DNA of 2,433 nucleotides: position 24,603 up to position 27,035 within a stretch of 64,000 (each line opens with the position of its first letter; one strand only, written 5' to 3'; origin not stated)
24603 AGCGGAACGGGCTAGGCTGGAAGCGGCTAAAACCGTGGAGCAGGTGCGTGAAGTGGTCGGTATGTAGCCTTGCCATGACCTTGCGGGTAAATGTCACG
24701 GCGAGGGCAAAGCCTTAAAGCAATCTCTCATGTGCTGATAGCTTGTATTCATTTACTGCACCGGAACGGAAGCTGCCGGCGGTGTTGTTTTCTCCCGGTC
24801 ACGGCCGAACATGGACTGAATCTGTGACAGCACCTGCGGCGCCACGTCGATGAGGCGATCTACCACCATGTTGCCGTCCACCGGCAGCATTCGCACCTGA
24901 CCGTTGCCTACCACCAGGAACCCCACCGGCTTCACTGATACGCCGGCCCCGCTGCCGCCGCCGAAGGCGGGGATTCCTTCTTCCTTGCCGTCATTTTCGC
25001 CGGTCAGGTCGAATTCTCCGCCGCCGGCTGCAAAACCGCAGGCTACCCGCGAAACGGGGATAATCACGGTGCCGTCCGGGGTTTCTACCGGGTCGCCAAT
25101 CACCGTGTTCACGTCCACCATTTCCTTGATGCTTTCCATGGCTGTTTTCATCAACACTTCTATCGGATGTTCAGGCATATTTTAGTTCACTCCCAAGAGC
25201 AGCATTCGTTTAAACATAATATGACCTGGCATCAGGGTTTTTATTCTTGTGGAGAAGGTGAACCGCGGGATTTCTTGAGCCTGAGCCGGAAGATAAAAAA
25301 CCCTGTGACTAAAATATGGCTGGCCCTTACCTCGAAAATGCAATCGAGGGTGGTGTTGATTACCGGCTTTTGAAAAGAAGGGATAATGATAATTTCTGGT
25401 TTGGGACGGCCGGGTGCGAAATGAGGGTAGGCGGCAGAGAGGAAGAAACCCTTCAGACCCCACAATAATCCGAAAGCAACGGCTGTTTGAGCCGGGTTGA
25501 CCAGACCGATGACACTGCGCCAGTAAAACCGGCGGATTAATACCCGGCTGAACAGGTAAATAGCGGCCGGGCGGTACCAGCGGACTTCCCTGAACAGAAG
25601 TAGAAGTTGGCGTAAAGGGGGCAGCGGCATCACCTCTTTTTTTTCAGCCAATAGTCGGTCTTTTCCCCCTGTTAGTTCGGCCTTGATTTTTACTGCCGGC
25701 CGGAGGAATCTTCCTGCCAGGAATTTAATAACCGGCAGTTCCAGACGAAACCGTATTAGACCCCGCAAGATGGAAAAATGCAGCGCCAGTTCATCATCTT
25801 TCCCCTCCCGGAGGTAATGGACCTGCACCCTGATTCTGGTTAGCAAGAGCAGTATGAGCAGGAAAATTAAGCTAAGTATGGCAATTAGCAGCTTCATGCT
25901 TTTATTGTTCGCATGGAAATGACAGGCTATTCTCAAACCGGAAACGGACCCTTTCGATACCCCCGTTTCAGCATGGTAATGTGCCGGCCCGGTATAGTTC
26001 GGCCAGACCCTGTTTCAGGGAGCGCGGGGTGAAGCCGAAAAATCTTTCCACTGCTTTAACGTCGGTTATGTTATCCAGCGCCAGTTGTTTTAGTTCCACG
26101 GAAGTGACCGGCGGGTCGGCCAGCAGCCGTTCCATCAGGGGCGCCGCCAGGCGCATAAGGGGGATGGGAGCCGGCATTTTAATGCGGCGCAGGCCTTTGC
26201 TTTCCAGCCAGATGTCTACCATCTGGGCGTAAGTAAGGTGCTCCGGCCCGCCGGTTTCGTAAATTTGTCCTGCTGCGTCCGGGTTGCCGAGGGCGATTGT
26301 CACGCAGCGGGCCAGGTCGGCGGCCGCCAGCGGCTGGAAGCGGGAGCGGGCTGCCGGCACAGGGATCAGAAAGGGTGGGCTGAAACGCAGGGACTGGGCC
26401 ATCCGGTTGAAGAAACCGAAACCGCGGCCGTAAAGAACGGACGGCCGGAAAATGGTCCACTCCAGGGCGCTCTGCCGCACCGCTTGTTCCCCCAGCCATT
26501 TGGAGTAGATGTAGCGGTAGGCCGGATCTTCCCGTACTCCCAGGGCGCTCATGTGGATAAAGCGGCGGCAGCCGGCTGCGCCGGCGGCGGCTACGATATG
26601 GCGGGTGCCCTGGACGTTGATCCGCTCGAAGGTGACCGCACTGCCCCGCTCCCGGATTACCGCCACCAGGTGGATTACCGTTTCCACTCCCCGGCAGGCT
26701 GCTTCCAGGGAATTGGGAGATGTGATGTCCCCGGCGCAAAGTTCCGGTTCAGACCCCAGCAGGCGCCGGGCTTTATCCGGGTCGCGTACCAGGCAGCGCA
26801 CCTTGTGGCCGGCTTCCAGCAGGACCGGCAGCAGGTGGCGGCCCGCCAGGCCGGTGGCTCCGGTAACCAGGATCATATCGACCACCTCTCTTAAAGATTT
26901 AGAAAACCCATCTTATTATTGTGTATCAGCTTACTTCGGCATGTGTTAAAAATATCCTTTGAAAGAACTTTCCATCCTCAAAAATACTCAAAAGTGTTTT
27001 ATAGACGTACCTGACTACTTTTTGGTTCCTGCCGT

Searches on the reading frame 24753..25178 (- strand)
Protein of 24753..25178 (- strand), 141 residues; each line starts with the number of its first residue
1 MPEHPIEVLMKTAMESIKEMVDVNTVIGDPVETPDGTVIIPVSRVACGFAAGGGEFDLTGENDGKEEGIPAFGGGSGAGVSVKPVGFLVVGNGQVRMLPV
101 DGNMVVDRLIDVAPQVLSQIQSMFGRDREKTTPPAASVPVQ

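Call 83: search_protein_families(library=pfam, proteins=[window:24753-25178:-], max_evalue=0.001)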
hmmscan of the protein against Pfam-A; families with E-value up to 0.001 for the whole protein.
window:24753-25178:- (141 aa): 1 family
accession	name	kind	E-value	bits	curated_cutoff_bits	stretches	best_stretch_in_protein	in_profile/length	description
PF09579.15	Spore_YtfJ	-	4e-29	101.2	25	1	31-117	1-80/81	Sporulation protein YtfJ (Spore_YtfJ)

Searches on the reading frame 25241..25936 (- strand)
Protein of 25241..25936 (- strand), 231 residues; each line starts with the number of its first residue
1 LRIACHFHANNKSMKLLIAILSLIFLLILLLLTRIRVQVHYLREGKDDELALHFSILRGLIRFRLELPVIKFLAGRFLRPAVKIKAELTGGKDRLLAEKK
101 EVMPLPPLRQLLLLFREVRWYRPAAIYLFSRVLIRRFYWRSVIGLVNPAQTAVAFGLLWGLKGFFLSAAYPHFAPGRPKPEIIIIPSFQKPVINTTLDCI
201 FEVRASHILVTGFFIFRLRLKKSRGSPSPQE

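Call 83: search_protein_families(library=pfam, proteins=[window:25241-25936:-], max_evalue=0.001)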
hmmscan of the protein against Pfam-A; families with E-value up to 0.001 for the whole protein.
window:25241-25936:- (231 aa): 1 family
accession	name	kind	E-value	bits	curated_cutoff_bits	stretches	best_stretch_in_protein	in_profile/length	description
PF11167.13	DUF2953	-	5.6e-12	46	22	1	142-195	2-53/53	Protein of unknown function (DUF2953)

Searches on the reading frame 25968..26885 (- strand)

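Call 83: search_protein_families(library=pfam, proteins=[window:25968-26885:-], max_evalue=0.001)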
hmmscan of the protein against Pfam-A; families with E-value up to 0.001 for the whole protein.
window:25968-26885:- (305 aa): 7 families
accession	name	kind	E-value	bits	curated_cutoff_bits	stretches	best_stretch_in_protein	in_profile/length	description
PF13460.12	NAD_binding_10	-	5.7e-26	91.9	27.2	1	9-152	1-147/184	NAD(P)H-binding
PF01370.27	Epimerase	-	1.1e-23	84.3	20.9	1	5-210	1-238/240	NAD dependent epimerase/dehydratase family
PF05368.20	NmrA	-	3.1e-20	73.4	27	1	3-231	3-235/298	NmrA-like family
PF07993.18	NAD_binding_4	-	1.1e-15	58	20.1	2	7-114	1-137/258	Male sterility protein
PF01073.25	3Beta_HSD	-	1.9e-14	53.8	22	1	6-117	1-119/280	3-beta hydroxysteroid dehydrogenase/isomerase family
PF04321.23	RmlD_sub_bind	-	8.2e-13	48.5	27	1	4-223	2-224/287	RmlD substrate binding domain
PF16363.11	GDP_Man_Dehyd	-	1.9e-07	31.3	27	1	6-113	1-128/332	GDP-mannose 4,6 dehydratase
